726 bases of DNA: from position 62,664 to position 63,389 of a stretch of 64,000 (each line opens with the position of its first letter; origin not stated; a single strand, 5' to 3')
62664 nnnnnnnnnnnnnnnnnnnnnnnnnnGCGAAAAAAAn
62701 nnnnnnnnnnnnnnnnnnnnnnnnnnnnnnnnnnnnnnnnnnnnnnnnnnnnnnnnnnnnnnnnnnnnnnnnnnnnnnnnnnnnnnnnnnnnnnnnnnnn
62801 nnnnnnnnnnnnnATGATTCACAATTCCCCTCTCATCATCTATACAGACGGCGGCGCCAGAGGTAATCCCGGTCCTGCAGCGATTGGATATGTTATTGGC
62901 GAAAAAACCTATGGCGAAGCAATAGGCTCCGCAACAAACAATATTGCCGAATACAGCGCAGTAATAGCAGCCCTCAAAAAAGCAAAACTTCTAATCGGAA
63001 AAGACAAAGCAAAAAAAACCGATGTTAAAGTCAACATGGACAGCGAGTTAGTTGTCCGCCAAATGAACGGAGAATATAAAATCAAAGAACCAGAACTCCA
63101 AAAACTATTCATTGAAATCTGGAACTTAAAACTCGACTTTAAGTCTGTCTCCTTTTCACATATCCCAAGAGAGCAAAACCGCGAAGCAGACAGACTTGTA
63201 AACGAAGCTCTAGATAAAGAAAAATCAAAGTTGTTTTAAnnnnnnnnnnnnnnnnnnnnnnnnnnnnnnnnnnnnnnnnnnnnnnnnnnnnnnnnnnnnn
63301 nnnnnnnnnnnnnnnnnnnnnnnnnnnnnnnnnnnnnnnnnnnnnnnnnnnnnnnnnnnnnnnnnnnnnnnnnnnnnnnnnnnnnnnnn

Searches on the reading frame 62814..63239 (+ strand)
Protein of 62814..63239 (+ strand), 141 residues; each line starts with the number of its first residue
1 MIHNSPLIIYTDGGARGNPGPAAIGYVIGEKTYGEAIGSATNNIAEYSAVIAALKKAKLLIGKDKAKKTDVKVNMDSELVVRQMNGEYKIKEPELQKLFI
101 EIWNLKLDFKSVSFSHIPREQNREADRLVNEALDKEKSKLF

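Call 3: search_protein_families(library=pfam, proteins=[window:62814-63239:+], max_evalue=0.01)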
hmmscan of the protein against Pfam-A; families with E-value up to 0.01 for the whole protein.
window:62814-63239:+ (141 aa): 2 families
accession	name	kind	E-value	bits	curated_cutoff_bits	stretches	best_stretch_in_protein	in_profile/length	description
PF13456.12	RVT_3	-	4e-19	69.2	21.6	1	12-132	3-123/123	Reverse transcriptase-like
PF00075.30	RNase_H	-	2.9e-12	47.4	25.8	1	6-132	3-139/141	RNase H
